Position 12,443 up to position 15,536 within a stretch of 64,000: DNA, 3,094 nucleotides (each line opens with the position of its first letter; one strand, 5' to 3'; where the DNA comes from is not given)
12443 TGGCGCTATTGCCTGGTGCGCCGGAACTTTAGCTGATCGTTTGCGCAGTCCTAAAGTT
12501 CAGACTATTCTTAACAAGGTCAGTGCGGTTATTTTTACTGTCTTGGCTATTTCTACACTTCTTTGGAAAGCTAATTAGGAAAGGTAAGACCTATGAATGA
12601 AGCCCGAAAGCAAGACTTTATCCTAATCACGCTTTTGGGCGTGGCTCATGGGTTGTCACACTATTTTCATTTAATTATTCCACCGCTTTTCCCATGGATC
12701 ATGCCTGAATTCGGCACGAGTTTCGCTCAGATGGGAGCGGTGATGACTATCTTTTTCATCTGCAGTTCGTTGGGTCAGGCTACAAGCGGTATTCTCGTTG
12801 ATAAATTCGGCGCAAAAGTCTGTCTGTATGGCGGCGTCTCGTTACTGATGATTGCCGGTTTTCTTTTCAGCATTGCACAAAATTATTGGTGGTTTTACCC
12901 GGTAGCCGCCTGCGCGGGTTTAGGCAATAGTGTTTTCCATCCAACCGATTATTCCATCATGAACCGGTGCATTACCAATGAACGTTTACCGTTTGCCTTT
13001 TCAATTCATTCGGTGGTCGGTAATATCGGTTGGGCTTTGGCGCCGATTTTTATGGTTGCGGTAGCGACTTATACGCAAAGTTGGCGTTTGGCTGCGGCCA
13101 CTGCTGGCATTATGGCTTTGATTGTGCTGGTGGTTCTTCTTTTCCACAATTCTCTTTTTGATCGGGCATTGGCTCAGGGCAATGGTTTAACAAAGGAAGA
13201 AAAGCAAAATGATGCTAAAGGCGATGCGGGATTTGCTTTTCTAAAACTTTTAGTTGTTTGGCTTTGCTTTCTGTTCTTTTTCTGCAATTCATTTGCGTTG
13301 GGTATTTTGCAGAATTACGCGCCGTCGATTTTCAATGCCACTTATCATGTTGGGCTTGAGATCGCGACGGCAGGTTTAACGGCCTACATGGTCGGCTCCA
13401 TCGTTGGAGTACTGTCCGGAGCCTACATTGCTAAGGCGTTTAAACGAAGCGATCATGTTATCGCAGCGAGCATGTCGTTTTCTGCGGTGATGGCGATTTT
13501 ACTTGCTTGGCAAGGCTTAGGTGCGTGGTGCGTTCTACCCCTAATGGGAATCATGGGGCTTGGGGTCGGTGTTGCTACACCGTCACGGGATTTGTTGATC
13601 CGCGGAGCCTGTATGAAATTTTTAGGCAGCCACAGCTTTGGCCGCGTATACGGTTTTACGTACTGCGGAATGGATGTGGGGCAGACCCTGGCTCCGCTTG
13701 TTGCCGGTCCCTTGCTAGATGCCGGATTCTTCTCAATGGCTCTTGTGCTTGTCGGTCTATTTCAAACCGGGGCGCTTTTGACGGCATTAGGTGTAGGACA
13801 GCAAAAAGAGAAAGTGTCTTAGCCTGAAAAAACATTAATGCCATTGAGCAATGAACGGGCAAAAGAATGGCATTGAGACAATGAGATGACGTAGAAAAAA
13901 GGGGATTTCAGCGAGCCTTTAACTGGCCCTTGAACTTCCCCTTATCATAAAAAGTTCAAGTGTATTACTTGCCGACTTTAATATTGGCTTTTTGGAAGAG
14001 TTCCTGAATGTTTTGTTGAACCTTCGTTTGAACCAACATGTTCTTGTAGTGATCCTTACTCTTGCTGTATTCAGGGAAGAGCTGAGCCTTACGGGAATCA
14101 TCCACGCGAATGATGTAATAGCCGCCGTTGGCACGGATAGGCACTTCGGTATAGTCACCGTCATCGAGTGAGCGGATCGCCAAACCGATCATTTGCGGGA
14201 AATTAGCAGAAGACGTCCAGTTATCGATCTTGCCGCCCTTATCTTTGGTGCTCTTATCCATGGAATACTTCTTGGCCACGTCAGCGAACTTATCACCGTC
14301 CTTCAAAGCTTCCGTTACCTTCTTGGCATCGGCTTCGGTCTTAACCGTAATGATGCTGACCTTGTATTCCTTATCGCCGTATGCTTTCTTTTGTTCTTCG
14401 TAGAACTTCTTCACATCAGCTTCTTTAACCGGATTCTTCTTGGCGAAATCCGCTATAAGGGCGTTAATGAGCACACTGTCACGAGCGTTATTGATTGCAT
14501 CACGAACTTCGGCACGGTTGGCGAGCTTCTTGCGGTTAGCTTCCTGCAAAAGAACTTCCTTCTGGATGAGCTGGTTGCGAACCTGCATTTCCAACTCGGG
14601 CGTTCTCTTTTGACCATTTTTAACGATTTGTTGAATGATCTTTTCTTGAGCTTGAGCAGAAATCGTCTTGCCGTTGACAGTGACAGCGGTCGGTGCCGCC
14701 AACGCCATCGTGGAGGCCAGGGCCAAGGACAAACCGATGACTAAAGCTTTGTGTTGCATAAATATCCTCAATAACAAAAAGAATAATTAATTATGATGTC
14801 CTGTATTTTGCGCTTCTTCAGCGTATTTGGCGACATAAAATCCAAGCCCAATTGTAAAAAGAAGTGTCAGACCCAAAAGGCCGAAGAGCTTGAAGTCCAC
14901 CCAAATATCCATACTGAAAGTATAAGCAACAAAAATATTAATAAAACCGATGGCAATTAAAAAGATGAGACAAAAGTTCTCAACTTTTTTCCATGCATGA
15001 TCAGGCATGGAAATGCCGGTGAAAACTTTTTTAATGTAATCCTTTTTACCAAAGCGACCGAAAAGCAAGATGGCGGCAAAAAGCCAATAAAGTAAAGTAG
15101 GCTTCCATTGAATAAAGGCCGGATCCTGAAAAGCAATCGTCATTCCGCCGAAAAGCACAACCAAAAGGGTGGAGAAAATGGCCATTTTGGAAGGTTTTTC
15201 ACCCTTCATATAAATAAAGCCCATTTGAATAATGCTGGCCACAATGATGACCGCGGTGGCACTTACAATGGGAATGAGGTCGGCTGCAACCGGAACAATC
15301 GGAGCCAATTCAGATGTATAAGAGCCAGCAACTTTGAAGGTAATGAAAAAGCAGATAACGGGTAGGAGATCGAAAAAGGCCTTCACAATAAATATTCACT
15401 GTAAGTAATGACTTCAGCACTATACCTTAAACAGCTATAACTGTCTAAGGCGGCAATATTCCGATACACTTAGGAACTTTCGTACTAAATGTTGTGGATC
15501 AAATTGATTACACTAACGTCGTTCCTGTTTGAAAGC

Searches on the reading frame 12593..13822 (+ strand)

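Call 52: search_protein_families(library=pfam, proteins=[window:12593-13822:+], max_evalue=0.00001)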
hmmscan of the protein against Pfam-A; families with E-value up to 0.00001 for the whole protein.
window:12593-13822:+ (409 aa): 1 family
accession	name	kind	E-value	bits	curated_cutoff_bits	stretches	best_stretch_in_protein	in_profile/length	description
PF07690.21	MFS_1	-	1.3e-36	126.7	33.4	1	18-368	4-347/347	Major Facilitator Superfamily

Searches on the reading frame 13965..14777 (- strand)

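Call 84: search_protein_families(library=pfam, proteins=[window:13965-14777:-], max_evalue=0.00001)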
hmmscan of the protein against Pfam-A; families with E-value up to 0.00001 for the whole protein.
window:13965-14777:- (270 aa): 4 families
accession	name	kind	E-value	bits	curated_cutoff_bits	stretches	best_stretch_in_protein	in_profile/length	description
PF13145.12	Rotamase_2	-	3.4e-17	63.8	27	1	117-232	1-112/121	PPIC-type PPIASE domain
PF00639.27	Rotamase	-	3.9e-11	44.2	21.7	1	146-227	17-97/97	PPIC-type PPIASE domain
PF13616.12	Rotamase_3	-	5.4e-11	43.5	22.5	1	137-228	15-115/116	PPIC-type PPIASE domain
PF13624.11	SurA_N_3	-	2.5e-06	27.8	27.2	1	29-98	39-120/162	SurA-like N-terminal domain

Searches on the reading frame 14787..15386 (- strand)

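Call 84: search_protein_families(library=pfam, proteins=[window:14787-15386:-], max_evalue=0.00001)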
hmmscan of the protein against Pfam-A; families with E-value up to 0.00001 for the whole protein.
window:14787-15386:- (199 aa): 1 family
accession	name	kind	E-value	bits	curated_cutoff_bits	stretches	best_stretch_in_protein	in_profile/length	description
PF04279.20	IspA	-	1.3e-51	175.7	28.7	1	1-191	1-175/176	Intracellular septation protein A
